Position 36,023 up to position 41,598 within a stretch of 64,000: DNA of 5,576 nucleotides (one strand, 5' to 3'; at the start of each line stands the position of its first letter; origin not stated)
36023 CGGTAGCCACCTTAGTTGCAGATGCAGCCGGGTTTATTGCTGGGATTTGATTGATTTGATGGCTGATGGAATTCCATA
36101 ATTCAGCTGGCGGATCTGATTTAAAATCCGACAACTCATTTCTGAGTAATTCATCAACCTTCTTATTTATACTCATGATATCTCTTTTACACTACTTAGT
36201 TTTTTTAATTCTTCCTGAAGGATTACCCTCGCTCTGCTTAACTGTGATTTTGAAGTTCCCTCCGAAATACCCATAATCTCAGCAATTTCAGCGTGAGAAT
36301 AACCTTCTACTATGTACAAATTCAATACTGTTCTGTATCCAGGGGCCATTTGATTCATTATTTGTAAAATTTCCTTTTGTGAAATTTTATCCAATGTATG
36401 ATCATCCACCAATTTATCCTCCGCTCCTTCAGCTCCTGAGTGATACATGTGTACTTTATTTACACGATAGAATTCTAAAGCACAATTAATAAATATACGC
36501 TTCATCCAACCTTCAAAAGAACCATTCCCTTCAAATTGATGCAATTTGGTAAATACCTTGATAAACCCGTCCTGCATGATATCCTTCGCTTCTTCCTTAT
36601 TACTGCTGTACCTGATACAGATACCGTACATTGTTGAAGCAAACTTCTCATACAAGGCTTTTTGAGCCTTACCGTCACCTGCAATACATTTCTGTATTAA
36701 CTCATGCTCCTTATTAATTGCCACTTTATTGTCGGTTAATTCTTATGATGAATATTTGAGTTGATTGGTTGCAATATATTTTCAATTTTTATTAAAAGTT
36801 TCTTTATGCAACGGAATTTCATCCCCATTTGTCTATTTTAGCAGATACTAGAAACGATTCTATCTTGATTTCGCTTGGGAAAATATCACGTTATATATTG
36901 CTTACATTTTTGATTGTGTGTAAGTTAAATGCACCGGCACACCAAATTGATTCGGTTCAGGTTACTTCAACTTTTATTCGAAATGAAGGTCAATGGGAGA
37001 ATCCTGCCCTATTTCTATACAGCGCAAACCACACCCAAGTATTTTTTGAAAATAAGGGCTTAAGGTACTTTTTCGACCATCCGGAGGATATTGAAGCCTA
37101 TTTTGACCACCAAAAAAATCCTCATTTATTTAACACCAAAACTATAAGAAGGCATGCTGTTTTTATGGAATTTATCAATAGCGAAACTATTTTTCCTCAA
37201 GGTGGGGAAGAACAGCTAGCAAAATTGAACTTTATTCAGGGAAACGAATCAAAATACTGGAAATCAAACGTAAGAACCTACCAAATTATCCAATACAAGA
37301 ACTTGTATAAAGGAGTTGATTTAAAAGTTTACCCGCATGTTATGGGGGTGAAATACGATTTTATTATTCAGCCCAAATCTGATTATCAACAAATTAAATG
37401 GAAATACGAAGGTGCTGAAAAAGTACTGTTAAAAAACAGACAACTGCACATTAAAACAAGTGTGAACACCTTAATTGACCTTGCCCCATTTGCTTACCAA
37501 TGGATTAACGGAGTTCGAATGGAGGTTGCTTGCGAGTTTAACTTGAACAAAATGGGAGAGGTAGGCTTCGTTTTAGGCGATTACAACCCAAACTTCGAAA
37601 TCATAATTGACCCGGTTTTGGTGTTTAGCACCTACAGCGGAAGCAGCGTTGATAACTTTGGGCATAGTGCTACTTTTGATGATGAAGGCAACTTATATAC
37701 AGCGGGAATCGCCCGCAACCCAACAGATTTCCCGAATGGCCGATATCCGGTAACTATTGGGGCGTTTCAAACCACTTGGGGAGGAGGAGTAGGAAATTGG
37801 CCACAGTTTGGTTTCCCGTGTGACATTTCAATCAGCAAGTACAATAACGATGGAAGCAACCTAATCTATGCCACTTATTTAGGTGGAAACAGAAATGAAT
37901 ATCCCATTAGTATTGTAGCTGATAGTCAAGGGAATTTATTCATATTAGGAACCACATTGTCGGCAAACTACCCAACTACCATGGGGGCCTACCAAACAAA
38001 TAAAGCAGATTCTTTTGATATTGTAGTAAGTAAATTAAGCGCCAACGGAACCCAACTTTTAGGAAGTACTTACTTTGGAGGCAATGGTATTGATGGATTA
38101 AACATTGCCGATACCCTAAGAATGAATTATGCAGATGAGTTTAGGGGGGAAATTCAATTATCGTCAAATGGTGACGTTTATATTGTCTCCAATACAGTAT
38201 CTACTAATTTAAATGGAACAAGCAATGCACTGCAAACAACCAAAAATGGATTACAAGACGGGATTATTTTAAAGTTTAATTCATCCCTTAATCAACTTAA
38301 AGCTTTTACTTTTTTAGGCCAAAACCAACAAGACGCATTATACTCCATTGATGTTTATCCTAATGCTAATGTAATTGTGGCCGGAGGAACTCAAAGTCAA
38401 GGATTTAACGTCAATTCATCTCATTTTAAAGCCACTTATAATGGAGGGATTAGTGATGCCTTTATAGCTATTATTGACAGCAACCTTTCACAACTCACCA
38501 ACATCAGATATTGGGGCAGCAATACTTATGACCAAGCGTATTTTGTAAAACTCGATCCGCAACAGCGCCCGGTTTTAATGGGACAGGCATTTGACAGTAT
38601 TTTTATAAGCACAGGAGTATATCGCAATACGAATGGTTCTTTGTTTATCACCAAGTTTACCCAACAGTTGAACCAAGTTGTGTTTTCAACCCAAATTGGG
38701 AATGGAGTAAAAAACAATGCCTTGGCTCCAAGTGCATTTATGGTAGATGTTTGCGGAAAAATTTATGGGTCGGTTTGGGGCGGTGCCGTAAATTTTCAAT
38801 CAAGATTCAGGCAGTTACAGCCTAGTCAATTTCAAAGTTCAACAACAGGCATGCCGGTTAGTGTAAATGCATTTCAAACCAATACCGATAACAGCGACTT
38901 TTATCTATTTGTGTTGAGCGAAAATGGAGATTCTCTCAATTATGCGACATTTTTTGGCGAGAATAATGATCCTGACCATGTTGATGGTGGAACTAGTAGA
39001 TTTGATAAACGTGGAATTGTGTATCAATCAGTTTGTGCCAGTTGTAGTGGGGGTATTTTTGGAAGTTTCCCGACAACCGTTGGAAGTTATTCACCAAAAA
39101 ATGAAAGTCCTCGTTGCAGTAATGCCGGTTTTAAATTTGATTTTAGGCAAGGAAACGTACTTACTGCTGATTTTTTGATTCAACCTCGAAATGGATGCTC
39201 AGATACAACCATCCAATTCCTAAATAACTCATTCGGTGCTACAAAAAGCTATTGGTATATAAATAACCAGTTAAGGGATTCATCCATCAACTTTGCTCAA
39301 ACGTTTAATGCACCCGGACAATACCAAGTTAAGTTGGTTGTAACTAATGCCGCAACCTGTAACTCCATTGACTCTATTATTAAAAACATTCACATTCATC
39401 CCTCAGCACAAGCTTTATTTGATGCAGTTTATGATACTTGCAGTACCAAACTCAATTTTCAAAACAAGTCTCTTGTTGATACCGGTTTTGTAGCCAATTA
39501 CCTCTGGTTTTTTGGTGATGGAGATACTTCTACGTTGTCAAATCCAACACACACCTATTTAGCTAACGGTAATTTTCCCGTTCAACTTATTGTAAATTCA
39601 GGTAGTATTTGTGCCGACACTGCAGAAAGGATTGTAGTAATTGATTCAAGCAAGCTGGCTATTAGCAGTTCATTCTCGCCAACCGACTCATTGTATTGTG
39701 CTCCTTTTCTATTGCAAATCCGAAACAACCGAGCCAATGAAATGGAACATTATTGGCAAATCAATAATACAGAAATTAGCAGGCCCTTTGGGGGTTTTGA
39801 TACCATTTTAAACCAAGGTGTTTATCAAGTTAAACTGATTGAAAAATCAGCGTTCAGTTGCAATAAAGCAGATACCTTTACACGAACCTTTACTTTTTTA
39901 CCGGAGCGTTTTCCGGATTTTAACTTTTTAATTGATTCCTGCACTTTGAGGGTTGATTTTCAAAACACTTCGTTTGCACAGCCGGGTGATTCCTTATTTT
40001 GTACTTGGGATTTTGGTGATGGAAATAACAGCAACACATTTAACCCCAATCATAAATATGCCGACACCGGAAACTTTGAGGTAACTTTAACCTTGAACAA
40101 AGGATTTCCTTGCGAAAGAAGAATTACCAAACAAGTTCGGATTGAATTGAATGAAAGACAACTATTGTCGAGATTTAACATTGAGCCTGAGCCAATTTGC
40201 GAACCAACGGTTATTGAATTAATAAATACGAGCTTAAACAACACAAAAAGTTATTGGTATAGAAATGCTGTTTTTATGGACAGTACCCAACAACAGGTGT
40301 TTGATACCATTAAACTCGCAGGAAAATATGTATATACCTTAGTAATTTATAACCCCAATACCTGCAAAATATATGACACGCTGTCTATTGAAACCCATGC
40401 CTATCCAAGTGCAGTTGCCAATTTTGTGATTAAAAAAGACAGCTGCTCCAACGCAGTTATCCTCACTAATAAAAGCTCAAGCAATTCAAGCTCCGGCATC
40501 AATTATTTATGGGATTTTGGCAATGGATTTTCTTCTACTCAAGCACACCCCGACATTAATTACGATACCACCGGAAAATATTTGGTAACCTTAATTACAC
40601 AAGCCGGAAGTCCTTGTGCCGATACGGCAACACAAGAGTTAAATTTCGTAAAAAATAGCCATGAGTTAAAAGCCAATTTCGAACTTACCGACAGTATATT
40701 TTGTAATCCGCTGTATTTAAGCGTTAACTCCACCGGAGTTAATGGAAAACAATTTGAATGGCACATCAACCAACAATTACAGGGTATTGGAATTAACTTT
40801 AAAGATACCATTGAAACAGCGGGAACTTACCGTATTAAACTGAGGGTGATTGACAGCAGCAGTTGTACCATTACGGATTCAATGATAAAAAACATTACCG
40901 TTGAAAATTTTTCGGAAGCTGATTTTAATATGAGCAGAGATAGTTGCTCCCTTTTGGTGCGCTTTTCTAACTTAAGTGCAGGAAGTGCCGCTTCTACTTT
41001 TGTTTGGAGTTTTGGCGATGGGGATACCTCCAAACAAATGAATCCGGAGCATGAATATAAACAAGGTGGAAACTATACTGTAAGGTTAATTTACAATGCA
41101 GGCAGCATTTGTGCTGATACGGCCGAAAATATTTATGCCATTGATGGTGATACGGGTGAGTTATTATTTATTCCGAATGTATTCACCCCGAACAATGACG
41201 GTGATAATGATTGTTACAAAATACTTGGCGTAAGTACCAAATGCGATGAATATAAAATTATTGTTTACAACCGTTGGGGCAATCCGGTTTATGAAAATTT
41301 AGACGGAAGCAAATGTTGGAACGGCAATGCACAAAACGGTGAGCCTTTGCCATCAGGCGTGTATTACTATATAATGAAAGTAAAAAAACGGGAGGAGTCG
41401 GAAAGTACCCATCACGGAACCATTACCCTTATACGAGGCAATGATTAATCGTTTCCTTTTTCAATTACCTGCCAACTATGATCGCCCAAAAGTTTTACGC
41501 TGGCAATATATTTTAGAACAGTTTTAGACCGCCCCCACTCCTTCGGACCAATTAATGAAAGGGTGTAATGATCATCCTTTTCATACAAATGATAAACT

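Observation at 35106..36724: ECF sigma factor translationally coupled to an anti-sigma-like membrane protein that ends in a T9SS type-B sorting domain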

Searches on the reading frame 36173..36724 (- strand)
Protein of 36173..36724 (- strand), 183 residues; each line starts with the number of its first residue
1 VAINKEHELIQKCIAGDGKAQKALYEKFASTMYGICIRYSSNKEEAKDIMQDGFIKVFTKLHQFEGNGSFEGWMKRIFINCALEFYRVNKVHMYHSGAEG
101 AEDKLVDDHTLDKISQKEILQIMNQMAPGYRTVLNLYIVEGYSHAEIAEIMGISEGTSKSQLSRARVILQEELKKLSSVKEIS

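Call 3: search_protein_families(library=pfam, proteins=[window:36173-36724:-], max_evalue=1)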
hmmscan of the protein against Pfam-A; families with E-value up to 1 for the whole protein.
window:36173-36724:- (183 aa): 15 families
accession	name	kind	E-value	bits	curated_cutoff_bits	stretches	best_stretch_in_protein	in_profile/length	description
PF08281.18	Sigma70_r4_2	-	9.5e-18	64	25.7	1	117-167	2-52/54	Sigma-70, region 4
PF04542.20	Sigma70_r2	-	1.3e-12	47.8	24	1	24-89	1-68/71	Sigma-70 region 2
PF04545.22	Sigma70_r4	-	9.7e-08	31.9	24.1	1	123-167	2-46/50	Sigma-70, region 4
PF07638.17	Sigma70_ECF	-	7.2e-07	29.7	21.1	1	114-174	124-184/185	ECF sigma factor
PF22233.2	PhyR_sigma-like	-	0.0004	20.6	27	1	125-160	3-38/50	Response regulator PhyR, sigma-like domain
PF00196.25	GerE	-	0.0013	18.8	23.5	1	137-160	13-36/57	Bacterial regulatory proteins, luxR family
PF04297.20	UPF0122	-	0.0015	19.2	22.7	1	132-179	24-71/101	Putative helix-turn-helix protein, YlxM / p13 like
PF13384.12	HTH_23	-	0.024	14.9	24.6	1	134-157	11-33/50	Homeodomain-like domain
PF13518.12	HTH_28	-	0.043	14.4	25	1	133-157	5-28/52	Helix-turn-helix domain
PF21694.2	DNA_pol3_delta_C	-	0.05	14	27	1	116-176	30-92/121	DNA polymerase III delta subunit, C-terminal domain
PF06530.18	Phage_antitermQ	-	0.062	13.7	26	1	118-176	55-113/118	Phage antitermination protein Q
PF06056.18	Terminase_5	-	0.12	12.8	20.3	1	140-157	12-29/58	Putative ATPase subunit of terminase (gpP-like)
PF04967.18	HTH_10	-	0.18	12.1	23.1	1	144-165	26-47/53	HTH DNA binding domain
PF14420.11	Clr5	-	0.2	12.2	22.3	0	133-151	12-30/54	Clr5 domain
PF13551.12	HTH_29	-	0.22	12.1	28.1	1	139-158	9-29/64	Winged helix-turn helix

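Call 4: search_protein_families(library=ncbifam, proteins=[window:36173-36724:-], max_evalue=1)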
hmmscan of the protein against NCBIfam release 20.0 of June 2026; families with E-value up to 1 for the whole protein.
window:36173-36724:- (183 aa): 114 families (the best 25 are shown)
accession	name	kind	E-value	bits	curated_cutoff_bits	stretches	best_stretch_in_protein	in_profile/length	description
NF008888.0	PRK11922.1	equivalog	8.1e-27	94.3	204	1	4-175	15-198/231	RNA polymerase sigma factor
NF007216.0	PRK09638.1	equivalog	8.2e-27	94.1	194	1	4-175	3-176/180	RNA polymerase sigma factor SigY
NF007225.0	PRK09643.1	equivalog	9.8e-27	94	190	1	6-180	14-189/204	RNA polymerase sigma factor SigM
TIGR02937.1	sigma70-ECF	superfamily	2e-26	92.6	42.9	1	20-173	2-165/165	sigma-70 family RNA polymerase sigma factor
NF009174.0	PRK12522.1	equivalog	4.7e-25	88.6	217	1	23-175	7-169/175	RNA polymerase sigma factor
TIGR02985.1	Sig70_bacteroi1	subfamily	1.3e-24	87.2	126.4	1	22-173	4-162/162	RNA polymerase sigma-70 factor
NF058625.1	sigma_PG0214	equivalog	1.7e-24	86.4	130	1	27-177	12-165/170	GFO_1088 family ECF-type sigma factor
NF004113.0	PRK05602.1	equivalog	3e-24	85.8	208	1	5-178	31-206/211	RNA polymerase sigma factor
TIGR02954.1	Sig70_famx3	hypoth_equivalog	1e-23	83.9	188.5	1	6-175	3-169/170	RNA polymerase sigma-70 factor, TIGR02954 family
NF007223.0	PRK09641.1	equivalog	6.3e-23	81.6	209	1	7-175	6-186/187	RNA polymerase sigma factor SigW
NF009171.0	PRK12518.1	equivalog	6.9e-23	81.5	208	1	4-174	12-185/191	RNA polymerase sigma factor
NF006930.0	PRK09415.1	subfamily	1.1e-22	80.7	198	1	22-175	19-177/179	RNA polymerase factor sigma C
NF007229.0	PRK09647.1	equivalog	4e-22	78.6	265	1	24-178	49-207/220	RNA polymerase sigma factor SigE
TIGR02983.1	SigE-fam_strep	subfamily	6e-22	78.3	141.55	1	22-175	9-160/162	SigE family RNA polymerase sigma factor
TIGR02950.1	SigM_subfam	subfamily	1.4e-21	77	147.95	1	24-172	5-157/159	RNA polymerase sigma factor, SigM family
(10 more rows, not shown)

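Call 68: search_solved_structures(query=window:36173-36724:-, max_evalue=0.00001)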
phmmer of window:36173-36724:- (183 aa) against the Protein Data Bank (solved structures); distinct sequences matched with E-value up to 0.00001: 19.
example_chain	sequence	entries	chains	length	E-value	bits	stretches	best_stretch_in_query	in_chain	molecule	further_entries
8z6g_B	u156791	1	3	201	9.9e-17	64.6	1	5-176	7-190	RNA polymerase sigma factor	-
6in7_B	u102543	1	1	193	1e-16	64.6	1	5-176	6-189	RNA polymerase sigma-H factor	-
5wuq_A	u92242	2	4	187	1.2e-15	61.1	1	11-175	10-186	ECF RNA polymerase sigma factor SigW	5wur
9m9d_F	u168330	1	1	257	1.1e-13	54.7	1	24-173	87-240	ECF RNA polymerase sigma factor SigE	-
9m9e_F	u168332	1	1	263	1.2e-13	54.6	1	24-173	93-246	ECF RNA polymerase sigma factor SigE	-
9m98_F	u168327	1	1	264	1.2e-13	54.6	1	24-173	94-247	ECF RNA polymerase sigma factor SigE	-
1or7_A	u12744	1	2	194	2e-11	47.4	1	8-174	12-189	RNA polymerase sigma-E factor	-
6jbq_F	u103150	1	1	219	2.9e-11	46.9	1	8-174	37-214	ECF RNA polymerase sigma-E factor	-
5uxx_A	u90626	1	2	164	2.7e-10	43.7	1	34-174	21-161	RNA polymerase sigma factor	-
5zx2_F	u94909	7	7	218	1.2e-09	41.6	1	30-169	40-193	ECF RNA polymerase sigma factor SigH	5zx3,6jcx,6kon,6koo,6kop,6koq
6jcy_F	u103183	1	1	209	5.6e-09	39.4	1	30-169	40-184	ECF RNA polymerase sigma factor SigH,ECF RNA polymerase sigma factor SigE,ECF RNA polymera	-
4cxf_A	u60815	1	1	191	1.1e-08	38.4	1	39-170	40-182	RNA POLYMERASE SIGMA FACTOR CNRH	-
7qh5_A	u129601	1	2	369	1.9e-08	37.7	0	22-86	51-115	RNA polymerase sigma factor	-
6dxo_A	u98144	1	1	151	2.9e-08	37.1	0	8-85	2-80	RNA polymerase ECF-subfamily sigma factor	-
6dv9_F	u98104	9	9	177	4.2e-08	36.6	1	14-175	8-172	ECF RNA polymerase sigma factor SigL | RNA polymerase sigma factor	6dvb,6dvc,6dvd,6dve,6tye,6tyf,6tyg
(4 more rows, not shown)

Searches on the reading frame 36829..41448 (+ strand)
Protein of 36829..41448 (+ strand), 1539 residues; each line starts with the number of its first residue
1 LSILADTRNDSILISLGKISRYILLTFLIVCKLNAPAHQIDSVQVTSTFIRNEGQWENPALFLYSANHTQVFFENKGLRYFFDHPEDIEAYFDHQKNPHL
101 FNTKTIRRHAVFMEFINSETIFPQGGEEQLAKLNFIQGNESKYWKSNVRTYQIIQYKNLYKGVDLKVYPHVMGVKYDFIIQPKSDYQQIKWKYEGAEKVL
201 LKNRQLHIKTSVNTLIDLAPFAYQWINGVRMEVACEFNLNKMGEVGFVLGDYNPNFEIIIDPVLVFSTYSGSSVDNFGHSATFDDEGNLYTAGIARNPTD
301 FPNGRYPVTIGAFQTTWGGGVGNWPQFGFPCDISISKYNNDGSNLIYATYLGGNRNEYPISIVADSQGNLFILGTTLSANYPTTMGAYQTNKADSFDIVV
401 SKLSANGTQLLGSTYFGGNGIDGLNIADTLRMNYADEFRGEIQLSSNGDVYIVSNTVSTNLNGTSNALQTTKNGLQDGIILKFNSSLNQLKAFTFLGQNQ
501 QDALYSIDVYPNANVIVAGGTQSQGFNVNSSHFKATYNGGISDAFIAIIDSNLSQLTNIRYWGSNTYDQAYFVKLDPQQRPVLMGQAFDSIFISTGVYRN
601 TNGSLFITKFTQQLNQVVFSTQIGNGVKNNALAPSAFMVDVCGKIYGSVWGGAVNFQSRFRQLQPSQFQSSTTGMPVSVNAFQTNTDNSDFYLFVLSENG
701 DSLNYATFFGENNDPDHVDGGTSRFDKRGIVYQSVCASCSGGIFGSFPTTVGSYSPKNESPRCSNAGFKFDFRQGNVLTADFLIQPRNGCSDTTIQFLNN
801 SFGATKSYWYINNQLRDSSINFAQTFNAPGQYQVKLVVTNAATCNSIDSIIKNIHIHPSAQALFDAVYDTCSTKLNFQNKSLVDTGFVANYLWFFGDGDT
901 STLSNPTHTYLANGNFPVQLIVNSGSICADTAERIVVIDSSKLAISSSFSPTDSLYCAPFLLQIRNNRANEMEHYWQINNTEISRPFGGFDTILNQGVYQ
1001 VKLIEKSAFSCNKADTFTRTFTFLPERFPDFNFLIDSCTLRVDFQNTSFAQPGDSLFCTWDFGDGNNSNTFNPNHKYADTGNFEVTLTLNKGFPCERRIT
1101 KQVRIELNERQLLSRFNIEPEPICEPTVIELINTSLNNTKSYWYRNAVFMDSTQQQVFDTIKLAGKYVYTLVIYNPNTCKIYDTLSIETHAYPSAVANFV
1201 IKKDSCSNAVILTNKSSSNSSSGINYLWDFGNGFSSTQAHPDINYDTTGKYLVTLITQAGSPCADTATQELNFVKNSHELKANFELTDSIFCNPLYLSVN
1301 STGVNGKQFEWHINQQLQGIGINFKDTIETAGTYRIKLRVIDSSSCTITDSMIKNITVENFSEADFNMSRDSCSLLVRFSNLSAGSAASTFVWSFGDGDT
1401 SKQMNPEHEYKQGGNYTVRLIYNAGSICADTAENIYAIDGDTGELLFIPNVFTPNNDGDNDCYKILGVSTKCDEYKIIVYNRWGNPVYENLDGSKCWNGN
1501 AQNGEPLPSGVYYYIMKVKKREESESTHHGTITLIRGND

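Call 19: search_protein_families(library=pfam, proteins=[window:36829-41448:+], max_evalue=0.001)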
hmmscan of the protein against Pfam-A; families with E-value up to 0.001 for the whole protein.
window:36829-41448:+ (1539 aa): 5 families
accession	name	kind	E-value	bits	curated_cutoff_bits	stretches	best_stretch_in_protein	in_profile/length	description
PF25778.1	DUF7948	-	4.6e-58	197.2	27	1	49-263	1-214/214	Domain of unknown function (DUF7948)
PF18911.6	PKD_4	-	1.9e-54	182.1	27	4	858-931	4-77/85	PKD domain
PF00801.26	PKD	-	1.1e-31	109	23.5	3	1050-1090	25-66/80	PKD domain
PF13585.12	CHU_C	-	2.6e-23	82.4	27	1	1447-1533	2-85/86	CHU_C Type IX secretion signal domain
PF06739.17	SBBP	-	2.2e-05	24.7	20.5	1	346-382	1-38/38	Beta-propeller repeat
